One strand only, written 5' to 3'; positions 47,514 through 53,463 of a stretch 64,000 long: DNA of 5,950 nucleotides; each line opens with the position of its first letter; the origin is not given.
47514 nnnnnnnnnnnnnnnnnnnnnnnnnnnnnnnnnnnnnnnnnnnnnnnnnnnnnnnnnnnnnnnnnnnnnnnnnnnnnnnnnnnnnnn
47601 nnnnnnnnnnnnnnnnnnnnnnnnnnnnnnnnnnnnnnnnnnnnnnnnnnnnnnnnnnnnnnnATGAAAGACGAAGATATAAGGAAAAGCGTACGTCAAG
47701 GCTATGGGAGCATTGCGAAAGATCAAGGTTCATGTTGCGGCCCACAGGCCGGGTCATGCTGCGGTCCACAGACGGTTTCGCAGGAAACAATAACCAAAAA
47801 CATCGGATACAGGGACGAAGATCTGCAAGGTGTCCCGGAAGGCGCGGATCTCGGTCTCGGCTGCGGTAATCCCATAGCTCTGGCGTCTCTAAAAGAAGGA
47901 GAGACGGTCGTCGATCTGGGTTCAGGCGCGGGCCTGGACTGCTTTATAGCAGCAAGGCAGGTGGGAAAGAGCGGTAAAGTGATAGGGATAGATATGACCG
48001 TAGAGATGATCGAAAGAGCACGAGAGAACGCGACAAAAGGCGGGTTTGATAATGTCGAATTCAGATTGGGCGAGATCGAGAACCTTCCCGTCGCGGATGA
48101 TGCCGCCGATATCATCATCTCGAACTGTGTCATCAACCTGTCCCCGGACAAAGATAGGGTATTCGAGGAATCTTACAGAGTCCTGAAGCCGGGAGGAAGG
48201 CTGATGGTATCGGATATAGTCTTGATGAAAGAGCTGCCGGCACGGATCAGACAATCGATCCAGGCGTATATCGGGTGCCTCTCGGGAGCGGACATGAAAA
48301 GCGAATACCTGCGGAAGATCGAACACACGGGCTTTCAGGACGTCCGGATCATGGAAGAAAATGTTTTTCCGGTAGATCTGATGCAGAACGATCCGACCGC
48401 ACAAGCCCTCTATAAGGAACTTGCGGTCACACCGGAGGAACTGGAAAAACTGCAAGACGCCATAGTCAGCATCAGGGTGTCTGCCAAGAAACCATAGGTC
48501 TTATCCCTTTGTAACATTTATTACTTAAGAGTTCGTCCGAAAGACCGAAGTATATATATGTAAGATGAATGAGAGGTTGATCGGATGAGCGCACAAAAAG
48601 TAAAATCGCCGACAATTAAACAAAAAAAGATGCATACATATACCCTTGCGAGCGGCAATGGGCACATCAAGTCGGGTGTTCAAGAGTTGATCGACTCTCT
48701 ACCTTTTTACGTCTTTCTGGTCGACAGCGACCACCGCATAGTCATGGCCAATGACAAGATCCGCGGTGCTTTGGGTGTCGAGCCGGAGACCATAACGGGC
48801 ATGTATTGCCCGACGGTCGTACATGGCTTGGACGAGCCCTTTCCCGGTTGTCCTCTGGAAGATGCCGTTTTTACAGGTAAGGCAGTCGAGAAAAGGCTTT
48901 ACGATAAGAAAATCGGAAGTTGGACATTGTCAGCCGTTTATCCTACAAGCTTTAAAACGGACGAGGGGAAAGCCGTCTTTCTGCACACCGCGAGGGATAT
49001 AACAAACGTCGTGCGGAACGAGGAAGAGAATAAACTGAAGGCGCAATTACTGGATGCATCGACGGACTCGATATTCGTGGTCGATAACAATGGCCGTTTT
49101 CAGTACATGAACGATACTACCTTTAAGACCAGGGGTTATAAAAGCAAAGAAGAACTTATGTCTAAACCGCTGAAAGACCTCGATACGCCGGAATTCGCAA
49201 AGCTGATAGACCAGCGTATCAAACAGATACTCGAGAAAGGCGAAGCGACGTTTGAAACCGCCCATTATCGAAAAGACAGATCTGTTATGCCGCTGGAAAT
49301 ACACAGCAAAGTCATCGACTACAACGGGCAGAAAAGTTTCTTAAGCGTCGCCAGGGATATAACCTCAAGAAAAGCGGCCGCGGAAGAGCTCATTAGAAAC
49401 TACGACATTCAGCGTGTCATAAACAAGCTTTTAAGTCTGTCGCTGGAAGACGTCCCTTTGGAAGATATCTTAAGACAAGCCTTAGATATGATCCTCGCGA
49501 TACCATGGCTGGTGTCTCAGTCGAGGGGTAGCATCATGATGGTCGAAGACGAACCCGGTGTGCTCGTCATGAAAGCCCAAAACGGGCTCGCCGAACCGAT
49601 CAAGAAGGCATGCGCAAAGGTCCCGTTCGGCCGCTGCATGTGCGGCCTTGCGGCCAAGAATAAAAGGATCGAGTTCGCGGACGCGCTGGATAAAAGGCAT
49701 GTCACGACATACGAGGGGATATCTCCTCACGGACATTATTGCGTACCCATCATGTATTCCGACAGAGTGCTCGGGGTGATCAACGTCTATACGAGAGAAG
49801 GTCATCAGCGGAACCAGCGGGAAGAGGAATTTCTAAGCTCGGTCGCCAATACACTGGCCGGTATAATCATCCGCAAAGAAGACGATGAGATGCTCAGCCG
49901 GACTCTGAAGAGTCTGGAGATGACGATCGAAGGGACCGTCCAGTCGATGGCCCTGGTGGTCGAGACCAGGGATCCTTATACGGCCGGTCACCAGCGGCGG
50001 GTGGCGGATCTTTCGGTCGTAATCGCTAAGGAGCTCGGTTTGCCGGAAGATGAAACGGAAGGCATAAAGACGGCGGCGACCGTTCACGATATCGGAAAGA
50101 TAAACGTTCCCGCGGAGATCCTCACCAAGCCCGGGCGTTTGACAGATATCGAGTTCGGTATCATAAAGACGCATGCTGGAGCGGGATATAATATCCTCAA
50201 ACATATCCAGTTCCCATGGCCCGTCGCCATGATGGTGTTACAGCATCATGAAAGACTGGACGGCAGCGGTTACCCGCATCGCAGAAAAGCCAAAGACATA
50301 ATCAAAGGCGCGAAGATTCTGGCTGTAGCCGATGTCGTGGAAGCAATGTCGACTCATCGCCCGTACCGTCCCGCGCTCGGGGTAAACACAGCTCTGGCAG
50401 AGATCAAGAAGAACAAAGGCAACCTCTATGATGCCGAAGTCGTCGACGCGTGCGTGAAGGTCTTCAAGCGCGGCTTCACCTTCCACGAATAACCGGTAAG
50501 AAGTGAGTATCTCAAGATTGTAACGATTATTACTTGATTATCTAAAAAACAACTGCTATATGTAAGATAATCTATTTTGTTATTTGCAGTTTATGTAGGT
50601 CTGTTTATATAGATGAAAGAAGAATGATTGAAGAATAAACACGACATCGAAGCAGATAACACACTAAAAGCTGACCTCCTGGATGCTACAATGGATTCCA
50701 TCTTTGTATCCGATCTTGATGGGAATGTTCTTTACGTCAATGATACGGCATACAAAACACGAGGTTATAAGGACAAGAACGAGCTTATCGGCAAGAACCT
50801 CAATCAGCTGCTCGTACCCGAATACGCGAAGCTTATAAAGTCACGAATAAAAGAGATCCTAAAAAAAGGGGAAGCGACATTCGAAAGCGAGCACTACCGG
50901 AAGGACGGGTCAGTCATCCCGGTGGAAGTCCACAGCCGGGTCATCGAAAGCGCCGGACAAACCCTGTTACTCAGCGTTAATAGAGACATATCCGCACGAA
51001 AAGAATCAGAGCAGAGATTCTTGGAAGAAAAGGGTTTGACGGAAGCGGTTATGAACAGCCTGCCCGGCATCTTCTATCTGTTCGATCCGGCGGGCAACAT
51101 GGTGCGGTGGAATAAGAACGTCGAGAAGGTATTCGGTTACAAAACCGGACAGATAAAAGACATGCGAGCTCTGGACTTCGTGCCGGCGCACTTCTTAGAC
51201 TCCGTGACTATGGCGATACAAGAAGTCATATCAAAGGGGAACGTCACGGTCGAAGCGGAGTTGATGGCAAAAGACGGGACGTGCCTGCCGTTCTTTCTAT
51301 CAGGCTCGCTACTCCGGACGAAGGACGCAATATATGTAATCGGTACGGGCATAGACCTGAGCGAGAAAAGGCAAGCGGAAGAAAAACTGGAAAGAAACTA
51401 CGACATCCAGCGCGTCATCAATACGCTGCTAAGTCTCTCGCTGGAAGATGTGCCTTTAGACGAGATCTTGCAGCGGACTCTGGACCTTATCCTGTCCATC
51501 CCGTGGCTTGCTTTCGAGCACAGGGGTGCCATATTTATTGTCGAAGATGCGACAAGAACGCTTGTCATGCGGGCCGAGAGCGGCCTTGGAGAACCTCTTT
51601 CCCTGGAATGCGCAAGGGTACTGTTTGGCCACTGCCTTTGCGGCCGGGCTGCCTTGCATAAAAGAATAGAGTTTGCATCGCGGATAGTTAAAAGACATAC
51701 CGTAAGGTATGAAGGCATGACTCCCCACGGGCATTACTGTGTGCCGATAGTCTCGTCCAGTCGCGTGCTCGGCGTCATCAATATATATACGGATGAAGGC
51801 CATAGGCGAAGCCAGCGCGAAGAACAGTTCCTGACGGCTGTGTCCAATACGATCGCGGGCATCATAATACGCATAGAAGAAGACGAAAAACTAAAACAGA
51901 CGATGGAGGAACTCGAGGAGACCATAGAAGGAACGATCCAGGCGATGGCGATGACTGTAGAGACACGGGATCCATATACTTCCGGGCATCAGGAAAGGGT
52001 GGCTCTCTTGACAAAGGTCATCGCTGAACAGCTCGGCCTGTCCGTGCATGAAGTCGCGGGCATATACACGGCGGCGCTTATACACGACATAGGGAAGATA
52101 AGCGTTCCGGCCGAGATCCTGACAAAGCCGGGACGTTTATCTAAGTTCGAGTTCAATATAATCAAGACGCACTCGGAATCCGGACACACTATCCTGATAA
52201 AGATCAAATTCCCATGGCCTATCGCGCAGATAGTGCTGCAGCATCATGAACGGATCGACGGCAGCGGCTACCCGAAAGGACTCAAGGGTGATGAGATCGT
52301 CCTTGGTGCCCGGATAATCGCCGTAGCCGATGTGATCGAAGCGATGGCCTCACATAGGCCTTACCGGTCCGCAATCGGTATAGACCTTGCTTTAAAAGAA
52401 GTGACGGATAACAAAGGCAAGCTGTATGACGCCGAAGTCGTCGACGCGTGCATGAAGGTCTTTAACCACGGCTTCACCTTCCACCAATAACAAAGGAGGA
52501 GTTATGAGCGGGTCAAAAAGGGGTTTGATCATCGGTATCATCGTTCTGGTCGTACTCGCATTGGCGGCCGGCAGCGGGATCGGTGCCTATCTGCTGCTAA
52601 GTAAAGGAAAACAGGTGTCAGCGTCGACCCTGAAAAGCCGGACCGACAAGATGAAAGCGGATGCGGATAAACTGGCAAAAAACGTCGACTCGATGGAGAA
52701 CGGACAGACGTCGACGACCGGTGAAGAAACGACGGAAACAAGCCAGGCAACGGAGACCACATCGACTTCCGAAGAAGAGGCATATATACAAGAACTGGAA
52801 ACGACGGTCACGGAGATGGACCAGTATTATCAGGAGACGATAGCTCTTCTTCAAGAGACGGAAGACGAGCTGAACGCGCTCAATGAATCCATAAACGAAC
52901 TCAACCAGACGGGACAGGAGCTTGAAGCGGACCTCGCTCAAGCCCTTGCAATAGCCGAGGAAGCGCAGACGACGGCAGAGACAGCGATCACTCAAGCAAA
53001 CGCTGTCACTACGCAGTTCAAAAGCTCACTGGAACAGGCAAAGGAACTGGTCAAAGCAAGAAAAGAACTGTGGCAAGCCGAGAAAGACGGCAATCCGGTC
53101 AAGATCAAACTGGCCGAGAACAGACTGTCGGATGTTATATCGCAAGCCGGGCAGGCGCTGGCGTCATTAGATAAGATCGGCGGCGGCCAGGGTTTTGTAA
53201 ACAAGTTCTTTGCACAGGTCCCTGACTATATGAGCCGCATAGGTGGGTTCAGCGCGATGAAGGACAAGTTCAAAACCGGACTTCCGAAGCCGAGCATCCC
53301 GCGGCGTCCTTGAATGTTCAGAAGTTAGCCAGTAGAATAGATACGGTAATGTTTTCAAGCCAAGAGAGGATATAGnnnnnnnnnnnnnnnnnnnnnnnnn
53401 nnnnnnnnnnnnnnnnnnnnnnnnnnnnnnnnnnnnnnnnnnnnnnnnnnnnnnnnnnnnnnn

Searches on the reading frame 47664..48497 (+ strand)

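Call 14: search_protein_families(library=pfam, proteins=[window:47664-48497:+])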
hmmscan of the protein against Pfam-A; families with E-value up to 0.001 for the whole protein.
window:47664-48497:+ (277 aa): 15 families
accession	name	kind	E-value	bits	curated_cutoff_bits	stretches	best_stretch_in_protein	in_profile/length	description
PF13847.12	Methyltransf_31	-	1.5e-43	148.4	27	1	77-220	2-142/145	Methyltransferase domain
PF13649.12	Methyltransf_25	-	3.6e-22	79.3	27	1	82-178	1-97/97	Methyltransferase domain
PF08241.18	Methyltransf_11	-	5.7e-22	78.6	21.2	1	83-181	1-94/95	Methyltransferase domain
PF01209.24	Ubie_methyltran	-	3.2e-20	72.9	20.1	1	74-185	43-154/233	ubiE/COQ5 methyltransferase family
PF08242.18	Methyltransf_12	-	1.8e-12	48.3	30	1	83-180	1-98/98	Methyltransferase domain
PF13489.12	Methyltransf_23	-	3.3e-11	43.6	27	1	74-185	18-119/164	Methyltransferase domain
PF01135.25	PCMT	-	3.3e-10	40.5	20.3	1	73-182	68-171/210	Protein-L-isoaspartate(D-aspartate) O-methyltransferase (PCMT)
PF06325.19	PrmA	-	6.3e-09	36.2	22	1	76-189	159-265/296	Ribosomal protein L11 methyltransferase (PrmA)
PF05175.20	MTS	-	1.7e-07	31.5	23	1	76-182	27-138/170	Methyltransferase small domain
PF02353.26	CMAS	-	8.6e-06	25.7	27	1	74-196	58-178/273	Mycolic acid cyclopropane synthetase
PF05148.21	Methyltransf_8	-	1.1e-05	25.8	27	1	135-185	110-159/219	Hypothetical methyltransferase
PF13679.12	Methyltransf_32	-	1.1e-05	25.8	27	1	77-143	24-94/143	Methyltransferase domain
PF20922.3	Anamorsin_N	-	9.8e-05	22.6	27.1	1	124-190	29-95/163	Anamorsin, N-terminal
PF01170.24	UPF0020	-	0.0004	20.6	22.3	1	102-154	75-128/197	RMKL-like, methyltransferase domain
PF24675.1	NpmA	-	0.00042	20.1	60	1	79-143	24-91/214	16S rRNA (adenine(1408)-N(1))-methyltransferase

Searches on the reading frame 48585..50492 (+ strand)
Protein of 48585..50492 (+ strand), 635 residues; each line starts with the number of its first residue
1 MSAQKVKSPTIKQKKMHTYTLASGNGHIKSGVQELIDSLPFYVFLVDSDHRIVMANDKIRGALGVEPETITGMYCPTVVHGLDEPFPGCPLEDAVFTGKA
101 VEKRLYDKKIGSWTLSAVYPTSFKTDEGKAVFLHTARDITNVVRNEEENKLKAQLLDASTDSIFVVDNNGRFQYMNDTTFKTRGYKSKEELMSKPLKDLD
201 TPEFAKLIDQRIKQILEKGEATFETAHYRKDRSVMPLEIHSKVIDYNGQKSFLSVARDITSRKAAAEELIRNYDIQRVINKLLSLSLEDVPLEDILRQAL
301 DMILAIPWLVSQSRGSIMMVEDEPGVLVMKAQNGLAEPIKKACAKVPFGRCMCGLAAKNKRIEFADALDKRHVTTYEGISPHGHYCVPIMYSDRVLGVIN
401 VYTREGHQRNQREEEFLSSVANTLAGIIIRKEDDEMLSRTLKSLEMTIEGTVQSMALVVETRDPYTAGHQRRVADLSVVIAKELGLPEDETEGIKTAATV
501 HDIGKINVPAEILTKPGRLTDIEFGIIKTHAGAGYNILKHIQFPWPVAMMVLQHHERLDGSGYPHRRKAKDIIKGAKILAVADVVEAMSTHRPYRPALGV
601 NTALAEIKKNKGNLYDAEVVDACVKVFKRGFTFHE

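Call 14: search_protein_families(library=pfam, proteins=[window:48585-50492:+])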
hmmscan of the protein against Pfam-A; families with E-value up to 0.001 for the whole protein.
window:48585-50492:+ (635 aa): 10 families
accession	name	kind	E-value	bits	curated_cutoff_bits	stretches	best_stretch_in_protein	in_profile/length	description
PF13487.12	HD_5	-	4.4e-37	127.9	27.2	1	456-619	4-170/170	HD domain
PF01966.28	HD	-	6.6e-19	68.8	22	1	467-588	2-116/116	HD domain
PF13426.13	PAS_9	-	5.6e-18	65.6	27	2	161-260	2-102/103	PAS domain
PF08448.16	PAS_4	-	3.8e-17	63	23.1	2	156-263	1-109/110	PAS fold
PF00989.32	PAS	-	1.9e-16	60.5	22.6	1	153-259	4-113/113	PAS fold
PF13185.12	GAF_2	-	1.8e-12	48.1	28.6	1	291-428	3-135/136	GAF domain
PF01590.32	GAF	-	1.3e-07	32.6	22.4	1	313-426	20-131/133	GAF domain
PF13188.13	PAS_8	-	1.7e-07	31.3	21.8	0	153-202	4-53/65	PAS domain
PF08447.18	PAS_3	-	6.8e-05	23.5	25.6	0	174-252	3-84/89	PAS fold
PF13492.12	GAF_3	-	0.00035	21.4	27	0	376-426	75-125/129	GAF domain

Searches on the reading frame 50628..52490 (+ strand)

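Call 14: search_protein_families(library=pfam, proteins=[window:50628-52490:+])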
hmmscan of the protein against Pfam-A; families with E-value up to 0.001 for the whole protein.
window:50628-52490:+ (620 aa): 11 families
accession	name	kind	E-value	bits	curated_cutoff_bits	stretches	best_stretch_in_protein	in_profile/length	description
PF13487.12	HD_5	-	1.4e-37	129.5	27.2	1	439-604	2-170/170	HD domain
PF13426.13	PAS_9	-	1.2e-25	90.1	27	2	23-122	2-102/103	PAS domain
PF01966.28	HD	-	2.4e-20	73.4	22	1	453-573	3-116/116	HD domain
PF00989.32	PAS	-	1.2e-19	70.8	22.6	2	17-117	6-109/113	PAS fold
PF08448.16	PAS_4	-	4.3e-19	69.2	23.1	2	18-125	1-109/110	PAS fold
PF08447.18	PAS_3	-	6.8e-17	62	25.6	2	35-112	2-82/89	PAS fold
PF13185.12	GAF_2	-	5.6e-12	46.5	28.6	1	276-413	3-135/136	GAF domain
PF13188.13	PAS_8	-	5.3e-08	32.9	21.8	0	16-64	5-53/65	PAS domain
PF01590.32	GAF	-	1.8e-06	28.9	22.4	1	277-411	2-131/133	GAF domain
PF13492.12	GAF_3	-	1.9e-05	25.5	27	1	278-412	3-126/129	GAF domain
PF08668.18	HDOD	-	0.00058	19.9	22.9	0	453-494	97-136/196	HDOD domain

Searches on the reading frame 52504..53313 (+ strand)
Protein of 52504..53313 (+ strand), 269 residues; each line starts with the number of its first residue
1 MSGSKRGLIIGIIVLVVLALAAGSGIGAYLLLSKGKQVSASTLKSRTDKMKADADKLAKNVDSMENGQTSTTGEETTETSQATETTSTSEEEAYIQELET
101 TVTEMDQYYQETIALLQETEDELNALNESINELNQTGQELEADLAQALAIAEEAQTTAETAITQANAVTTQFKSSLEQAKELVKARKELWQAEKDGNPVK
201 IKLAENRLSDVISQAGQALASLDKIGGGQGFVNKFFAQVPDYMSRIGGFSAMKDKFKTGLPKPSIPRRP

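Call 14: search_protein_families(library=pfam, proteins=[window:52504-53313:+])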
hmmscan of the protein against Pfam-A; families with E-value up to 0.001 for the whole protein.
window:52504-53313:+ (269 aa): 1 family
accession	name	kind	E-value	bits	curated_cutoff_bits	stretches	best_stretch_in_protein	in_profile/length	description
PF04108.17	ATG17_like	-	0.00012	22.2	43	1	41-205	119-292/355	Autophagy protein ATG17-like domain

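Call 89: search_protein_families(library=pfam, proteins=[window:52504-53313:+], max_evalue=0.01)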
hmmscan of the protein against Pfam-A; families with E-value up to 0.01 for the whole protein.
window:52504-53313:+ (269 aa): 3 families
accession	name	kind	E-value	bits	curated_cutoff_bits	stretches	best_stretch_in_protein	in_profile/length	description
PF04108.17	ATG17_like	-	0.00012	22.2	43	1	41-205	119-292/355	Autophagy protein ATG17-like domain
PF08702.15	Fib_alpha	-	0.0055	17.3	29.9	1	42-146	25-127/143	Fibrinogen alpha/beta chain family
PF23020.1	PEX14-like_2nd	-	0.0078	16.9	23.2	1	15-133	9-119/120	Peroxisomal membrane protein PEX14-like, central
